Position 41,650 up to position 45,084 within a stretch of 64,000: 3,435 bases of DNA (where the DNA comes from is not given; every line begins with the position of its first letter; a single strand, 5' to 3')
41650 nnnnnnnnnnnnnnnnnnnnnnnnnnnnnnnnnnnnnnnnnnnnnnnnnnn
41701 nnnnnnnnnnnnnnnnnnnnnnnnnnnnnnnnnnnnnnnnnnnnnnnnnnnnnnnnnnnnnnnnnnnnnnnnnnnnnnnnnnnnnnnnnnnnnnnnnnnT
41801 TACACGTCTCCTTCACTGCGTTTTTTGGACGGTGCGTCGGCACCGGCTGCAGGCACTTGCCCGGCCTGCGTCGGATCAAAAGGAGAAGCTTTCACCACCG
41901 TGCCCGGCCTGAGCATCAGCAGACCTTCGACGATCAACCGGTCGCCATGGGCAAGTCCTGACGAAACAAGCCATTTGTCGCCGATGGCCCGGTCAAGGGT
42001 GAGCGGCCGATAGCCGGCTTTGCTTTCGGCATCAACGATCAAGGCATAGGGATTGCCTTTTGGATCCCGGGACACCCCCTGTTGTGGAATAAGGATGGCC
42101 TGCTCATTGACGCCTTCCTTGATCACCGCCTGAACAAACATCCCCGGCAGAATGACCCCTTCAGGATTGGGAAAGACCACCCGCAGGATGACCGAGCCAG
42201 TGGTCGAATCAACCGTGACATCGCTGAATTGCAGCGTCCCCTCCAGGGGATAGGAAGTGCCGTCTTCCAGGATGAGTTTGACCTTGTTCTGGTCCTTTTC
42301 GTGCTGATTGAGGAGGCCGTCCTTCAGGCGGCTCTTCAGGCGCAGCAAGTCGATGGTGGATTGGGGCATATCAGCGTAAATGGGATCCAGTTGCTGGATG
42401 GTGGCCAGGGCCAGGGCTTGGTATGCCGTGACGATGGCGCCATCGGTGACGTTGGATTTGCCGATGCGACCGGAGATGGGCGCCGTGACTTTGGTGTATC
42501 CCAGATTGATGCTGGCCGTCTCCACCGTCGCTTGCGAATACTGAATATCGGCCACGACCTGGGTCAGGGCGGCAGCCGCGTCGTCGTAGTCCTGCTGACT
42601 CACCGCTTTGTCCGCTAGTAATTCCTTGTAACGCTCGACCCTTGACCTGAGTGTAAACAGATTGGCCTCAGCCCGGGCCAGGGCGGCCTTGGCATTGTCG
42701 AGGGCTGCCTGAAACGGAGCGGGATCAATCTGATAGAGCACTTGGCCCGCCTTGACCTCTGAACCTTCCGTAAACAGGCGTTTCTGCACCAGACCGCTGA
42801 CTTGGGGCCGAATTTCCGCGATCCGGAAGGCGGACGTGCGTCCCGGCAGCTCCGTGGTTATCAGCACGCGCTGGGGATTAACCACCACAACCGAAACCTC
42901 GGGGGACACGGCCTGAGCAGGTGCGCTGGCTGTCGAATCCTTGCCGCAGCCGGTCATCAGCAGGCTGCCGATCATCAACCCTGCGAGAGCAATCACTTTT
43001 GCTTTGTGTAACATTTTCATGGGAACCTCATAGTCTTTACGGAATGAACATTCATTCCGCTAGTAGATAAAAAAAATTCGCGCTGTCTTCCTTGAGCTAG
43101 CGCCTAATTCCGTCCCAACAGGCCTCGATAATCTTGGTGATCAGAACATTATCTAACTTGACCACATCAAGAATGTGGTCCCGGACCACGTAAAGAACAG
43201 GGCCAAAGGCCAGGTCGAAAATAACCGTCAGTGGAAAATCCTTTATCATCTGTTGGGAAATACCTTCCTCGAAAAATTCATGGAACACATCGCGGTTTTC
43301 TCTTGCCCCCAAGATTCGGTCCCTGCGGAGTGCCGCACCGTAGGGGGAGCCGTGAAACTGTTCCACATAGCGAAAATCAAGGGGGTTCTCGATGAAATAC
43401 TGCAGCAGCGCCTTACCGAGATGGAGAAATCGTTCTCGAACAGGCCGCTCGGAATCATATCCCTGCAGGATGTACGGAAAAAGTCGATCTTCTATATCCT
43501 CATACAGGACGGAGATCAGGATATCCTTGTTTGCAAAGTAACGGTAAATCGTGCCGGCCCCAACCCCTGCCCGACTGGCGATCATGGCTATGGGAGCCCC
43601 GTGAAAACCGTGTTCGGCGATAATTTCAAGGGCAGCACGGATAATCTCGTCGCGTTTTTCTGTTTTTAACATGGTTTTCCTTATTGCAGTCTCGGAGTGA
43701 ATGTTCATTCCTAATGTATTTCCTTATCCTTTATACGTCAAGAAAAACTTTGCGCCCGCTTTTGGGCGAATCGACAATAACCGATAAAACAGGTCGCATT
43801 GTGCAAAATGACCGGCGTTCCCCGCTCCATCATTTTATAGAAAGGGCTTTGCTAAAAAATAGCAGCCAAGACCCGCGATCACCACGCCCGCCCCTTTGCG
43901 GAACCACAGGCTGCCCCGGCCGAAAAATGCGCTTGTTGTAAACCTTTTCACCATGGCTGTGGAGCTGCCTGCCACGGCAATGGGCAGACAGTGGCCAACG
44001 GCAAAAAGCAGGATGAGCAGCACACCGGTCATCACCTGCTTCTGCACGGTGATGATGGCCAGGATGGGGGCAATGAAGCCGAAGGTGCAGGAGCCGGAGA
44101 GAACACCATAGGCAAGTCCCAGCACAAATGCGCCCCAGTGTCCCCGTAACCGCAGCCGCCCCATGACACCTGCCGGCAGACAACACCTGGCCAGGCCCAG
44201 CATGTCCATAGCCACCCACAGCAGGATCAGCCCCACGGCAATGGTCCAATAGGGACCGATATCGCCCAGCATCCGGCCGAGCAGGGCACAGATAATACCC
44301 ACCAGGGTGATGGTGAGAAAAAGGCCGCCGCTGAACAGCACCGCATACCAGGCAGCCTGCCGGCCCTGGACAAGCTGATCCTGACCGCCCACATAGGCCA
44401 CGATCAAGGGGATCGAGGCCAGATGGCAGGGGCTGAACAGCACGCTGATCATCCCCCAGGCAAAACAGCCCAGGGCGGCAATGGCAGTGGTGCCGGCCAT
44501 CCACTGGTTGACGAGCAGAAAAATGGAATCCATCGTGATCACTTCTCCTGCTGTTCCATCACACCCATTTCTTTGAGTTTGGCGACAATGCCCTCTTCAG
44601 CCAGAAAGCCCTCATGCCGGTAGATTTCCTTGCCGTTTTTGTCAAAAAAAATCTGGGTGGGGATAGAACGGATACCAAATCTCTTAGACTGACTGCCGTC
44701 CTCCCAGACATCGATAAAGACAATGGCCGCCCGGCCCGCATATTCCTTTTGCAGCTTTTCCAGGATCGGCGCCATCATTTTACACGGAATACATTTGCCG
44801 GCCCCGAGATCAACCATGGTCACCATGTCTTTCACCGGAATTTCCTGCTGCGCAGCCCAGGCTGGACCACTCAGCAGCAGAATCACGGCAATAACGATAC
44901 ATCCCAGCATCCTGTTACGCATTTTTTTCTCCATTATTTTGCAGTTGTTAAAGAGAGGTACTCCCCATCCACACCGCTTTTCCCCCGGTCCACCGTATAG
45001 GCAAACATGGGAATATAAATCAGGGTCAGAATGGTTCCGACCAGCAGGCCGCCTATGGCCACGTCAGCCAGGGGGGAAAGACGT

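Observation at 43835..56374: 12.5-kb metalloid island with an atypical gene set: two ArsR, ArsP-like plus second COG0701 permease, Sec-ORF, Trx-like, ArsC, RND pump, TlpA/CcdA, Acr3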

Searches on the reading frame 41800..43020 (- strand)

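Call 7: search_protein_families(library=ncbifam, proteins=[window:41800-43020:-], max_evalue=0.01)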
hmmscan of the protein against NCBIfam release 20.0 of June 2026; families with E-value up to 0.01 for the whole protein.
window:41800-43020:- (406 aa): 24 families
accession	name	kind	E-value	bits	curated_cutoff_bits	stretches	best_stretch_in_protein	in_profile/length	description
NF011604.1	PRK15030.1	equivalog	1.3e-131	439.2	765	1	11-401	11-396/397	multidrug efflux RND transporter periplasmic adaptor subunit AcrA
NF033834.1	RND_adapt_MexA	exception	6.6e-131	436.8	750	1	7-381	6-363/373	multidrug efflux RND transporter periplasmic adaptor subunit MexA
NF007362.0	PRK09859.1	equivalog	1e-108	363.9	738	1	12-378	8-371/385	multidrug transporter subunit MdtE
NF033138.2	RND-peri-MexC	equivalog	1.2e-108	363.6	625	1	7-379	4-372/375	MexC family multidrug efflux RND transporter periplasmic adaptor subunit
NF007132.1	PRK09578.1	equivalog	3.4e-98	329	512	1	13-394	13-391/396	MexX/AxyX family multidrug efflux RND transporter periplasmic adaptor subunit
TIGR01730.1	RND_mfp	subfamily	7.9e-81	271.5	94.9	1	42-378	1-321/322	efflux RND transporter periplasmic adaptor subunit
NF045904.1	RND-peri-MexE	equivalog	1.6e-63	215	714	1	13-379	11-369/390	multidrug efflux RND transporter periplasmic adaptor subunit MexE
NF000272.2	OqxA_adapt_sub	exception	5.8e-56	190.1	835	1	11-380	13-381/391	multidrug efflux RND transporter periplasmic adaptor subunit OqxA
NF008589.1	PRK11556.1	equivalog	1.9e-44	152.2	391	1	59-376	76-385/392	MdtA/MuxA family multidrug efflux RND transporter periplasmic adaptor subunit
TIGR00999.1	8a0102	subfamily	1e-26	93.7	319.3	1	86-370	1-270/271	CzcB/NccB family metal efflux transporter periplasmic adaptor subunit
NF008606.0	PRK11578.1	equivalog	9.9e-21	74.3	342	1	46-364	40-362/371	macrolide transporter subunit MacA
NF007850.1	PRK10559.1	equivalog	7.8e-16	58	400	1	67-209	40-180/303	p-hydroxybenzoic acid efflux pump subunit AaeA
NF007785.0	PRK10476.1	equivalog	9.8e-15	54.2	376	2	67-127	48-108/347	multidrug transporter subunit MdtN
TIGR00998.1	8a0101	subfamily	1.7e-13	50.2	390.8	2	68-157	43-129/334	EmrA/EmrK family multidrug efflux transporter periplasmic adaptor subunit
NF002939.0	PRK03598.1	equivalog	6.8e-10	38.6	393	1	72-143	49-119/332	secretion protein HlyD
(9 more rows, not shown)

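Call 8: search_protein_families(library=pfam, proteins=[window:41800-43020:-], max_evalue=0.01)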
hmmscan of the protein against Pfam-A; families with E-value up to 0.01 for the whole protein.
window:41800-43020:- (406 aa): 4 families
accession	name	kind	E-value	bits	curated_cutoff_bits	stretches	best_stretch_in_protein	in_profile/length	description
PF16576.10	HlyD_D23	-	2.2e-13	50.4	30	1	66-296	18-214/214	Barrel-sandwich domain of CusB or HlyD membrane-fusion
PF00529.27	CusB_dom_1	-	1.8e-09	38.2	26.5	1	41-364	3-89/89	Cation efflux system protein CusB domain 1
PF13437.12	HlyD_3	-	1.9e-08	35.4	22.2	1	177-293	1-106/106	HlyD family secretion protein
PF13533.13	Biotin_lipoyl_2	-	6e-08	32.8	29.8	1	69-99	2-32/32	Biotin-lipoyl like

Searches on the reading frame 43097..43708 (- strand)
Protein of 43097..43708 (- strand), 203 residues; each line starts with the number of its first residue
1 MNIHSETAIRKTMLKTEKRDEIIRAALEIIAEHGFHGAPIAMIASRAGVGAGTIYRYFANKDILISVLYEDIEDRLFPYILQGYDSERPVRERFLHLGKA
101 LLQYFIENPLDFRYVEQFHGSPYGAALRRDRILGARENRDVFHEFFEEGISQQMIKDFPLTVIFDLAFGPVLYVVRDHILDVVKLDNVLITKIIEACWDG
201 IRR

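Call 7: search_protein_families(library=ncbifam, proteins=[window:43097-43708:-], max_evalue=0.01)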
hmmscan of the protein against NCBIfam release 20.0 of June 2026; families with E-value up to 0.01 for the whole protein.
window:43097-43708:- (203 aa): 20 families
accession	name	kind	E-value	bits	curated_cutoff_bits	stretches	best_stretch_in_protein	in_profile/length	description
NF053878.1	FATransRegFadRBac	equivalog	1.4e-17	64.1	200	1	16-186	2-172/190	fatty acid metabolism transcriptional regulator FadR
TIGR03384.1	betaine_BetI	equivalog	4.8e-12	46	201.3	1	11-93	2-84/189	choline-binding transcriptional repressor BetI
NF001978.0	PRK00767.1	equivalog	1.4e-10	41.3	118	1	11-76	3-68/197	transcriptional regulator BetI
NF041196.1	ScbR_bind_reg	equivalog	1.7e-09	38.1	150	1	19-108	8-97/191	ScbR family autoregulator-binding transcription factor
NF050111.1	TransRegSACE7040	equivalog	1.9e-09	37.7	250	1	18-77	2-61/186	SACE_7040 family transcriptional regulator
NF051852.1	efflux_TF_MtrR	exception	2.1e-08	34.2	280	1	10-83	2-76/205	multidrug efflux system transcriptional repressor MtrR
TIGR03968.1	mycofact_TetR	equivalog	6.6e-08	32.4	224.9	1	15-63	7-55/190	mycofactocin system transcriptional regulator MftR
TIGR03613.1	RutR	equivalog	6.7e-08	32.6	368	1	14-73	5-65/202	pyrimidine utilization regulatory protein R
NF053731.1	TransRegFasRMycb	equivalog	1.1e-07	31.9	330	1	13-102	7-96/199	HTH-type transcriptional activator FasR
NF051457.1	acryl_TF_AcuR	equivalog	3.5e-07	29.7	247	1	15-66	15-66/204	acrylate utilization transcriptional regulator AcuR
NF007015.0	PRK09480.1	equivalog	3.6e-07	30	120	1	11-109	4-102/197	nucleoid occlusion factor SlmA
NF007949.0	PRK10668.1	equivalog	3.8e-07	29.8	271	1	10-76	3-70/216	multidrug efflux transporter transcriptional repressor AcrR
NF037937.1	septum_RefZ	equivalog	4.1e-07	30.1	180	1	19-108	1-92/195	forespore capture DNA-binding protein RefZ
NF011584.0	PRK15008.1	equivalog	5.9e-07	29.5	230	1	13-72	14-73/212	HTH-type transcriptional regulator RutR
NF033703.1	transcr_KstR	equivalog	7.5e-07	28.9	280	1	15-73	5-64/185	cholesterol catabolism transcriptional regulator KstR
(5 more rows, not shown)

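Call 8: search_protein_families(library=pfam, proteins=[window:43097-43708:-], max_evalue=0.01)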
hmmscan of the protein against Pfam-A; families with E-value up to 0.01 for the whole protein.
window:43097-43708:- (203 aa): 3 families
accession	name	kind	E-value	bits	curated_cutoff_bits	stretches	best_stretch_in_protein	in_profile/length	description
PF00440.29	TetR_N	-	3.4e-15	56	24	1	22-65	1-44/47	Bacterial regulatory proteins, tetR family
PF22604.1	TetR_HI_0893_C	-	1.3e-13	51.7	27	1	89-201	1-111/112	Tetracyclin repressor-like HI_0893, C-terminal domain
PF16295.10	TetR_C_10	-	1e-09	39.2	28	1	79-202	11-131/132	Tetracyclin repressor-like, C-terminal domain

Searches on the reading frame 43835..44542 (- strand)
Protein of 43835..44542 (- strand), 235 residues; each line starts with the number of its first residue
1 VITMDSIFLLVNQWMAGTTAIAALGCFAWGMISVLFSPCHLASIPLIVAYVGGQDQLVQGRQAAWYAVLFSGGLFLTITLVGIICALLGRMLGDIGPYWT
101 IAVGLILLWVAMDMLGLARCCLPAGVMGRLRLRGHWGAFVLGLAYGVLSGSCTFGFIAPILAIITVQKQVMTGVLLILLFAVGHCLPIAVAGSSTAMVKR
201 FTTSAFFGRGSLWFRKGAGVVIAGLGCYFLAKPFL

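Call 5: search_protein_families(library=pfam, proteins=[window:43835-44542:-])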
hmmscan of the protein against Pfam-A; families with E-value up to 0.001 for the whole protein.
window:43835-44542:- (235 aa): 2 families
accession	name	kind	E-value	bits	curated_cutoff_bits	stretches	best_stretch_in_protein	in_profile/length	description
PF02683.22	DsbD_TM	-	3.9e-13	49.7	27.1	1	24-196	6-186/219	Cytochrome C biogenesis protein transmembrane domain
PF13386.12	DsbD_2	-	1.8e-05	25.2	24.9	1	27-226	3-197/199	Cytochrome C biogenesis protein transmembrane region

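Call 6: search_protein_families(library=ncbifam, proteins=[window:43835-44542:-])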
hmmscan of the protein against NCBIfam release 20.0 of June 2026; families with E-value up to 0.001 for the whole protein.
window:43835-44542:- (235 aa): 2 families
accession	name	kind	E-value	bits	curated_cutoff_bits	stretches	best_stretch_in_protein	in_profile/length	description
NF045694.1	seleno_TsoB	exception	2.2e-15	55.8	805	1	19-231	180-392/572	rhodanese/DsbD fusion-like selenoprotein TsoB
NF001419.0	PRK00293.1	subfamily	3.7e-08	32.4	330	1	22-193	171-350/574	protein-disulfide reductase DsbD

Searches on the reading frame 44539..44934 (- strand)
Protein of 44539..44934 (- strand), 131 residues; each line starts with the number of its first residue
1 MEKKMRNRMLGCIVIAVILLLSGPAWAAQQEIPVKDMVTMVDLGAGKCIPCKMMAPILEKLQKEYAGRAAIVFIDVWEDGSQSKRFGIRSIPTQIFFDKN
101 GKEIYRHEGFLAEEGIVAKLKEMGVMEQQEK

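Call 5: search_protein_families(library=pfam, proteins=[window:44539-44934:-])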
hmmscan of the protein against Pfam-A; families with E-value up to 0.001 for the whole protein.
window:44539-44934:- (131 aa): 3 families
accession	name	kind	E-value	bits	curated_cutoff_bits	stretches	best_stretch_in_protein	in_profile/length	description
PF00085.26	Thioredoxin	-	3.1e-14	53.2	23.5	1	32-121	14-102/103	Thioredoxin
PF13098.12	Thioredoxin_2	-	1e-08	35.9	27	1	39-119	8-103/104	Thioredoxin-like domain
PF13905.12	Thioredoxin_8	-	0.00015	22.5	27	0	38-84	3-51/94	Thioredoxin-like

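Call 6: search_protein_families(library=ncbifam, proteins=[window:44539-44934:-])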
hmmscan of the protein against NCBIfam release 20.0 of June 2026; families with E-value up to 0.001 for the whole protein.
window:44539-44934:- (131 aa): 9 families
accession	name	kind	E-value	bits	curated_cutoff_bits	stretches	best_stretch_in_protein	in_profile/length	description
TIGR01068.1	thioredoxin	equivalog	1.2e-18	67.1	96.8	1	30-121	8-98/101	thioredoxin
NF006898.0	PRK09381.1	equivalog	7.1e-13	48.9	138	1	35-107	20-91/109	thioredoxin TrxA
NF008229.0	PRK10996.1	equivalog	1e-11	44.7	125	1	35-111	51-126/141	thioredoxin TrxC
TIGR01126.1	pdi_dom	equivalog_domain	3.1e-09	37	107.2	1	34-122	12-103/105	protein disulfide-isomerase domain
NF047697.1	ThioredTrxAClost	equivalog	1.2e-05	25.5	140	1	29-106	10-86/105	thioredoxin TrxA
TIGR00385.1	dsbE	subfamily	0.00035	20.2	123.15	0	78-119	125-166/173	DsbE family thiol:disulfide interchange protein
TIGR00411.1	redox_disulf_1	equivalog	0.00044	20.2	92.75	1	47-97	10-60/82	MJ0307 family thioredoxin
TIGR01130.1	ER_PDI_fam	subfamily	0.00049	19.8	344.25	1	40-109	367-437/476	protein disulfide-isomerase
NF001419.0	PRK00293.1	subfamily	0.00063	18.4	330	1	34-122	475-571/574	protein-disulfide reductase DsbD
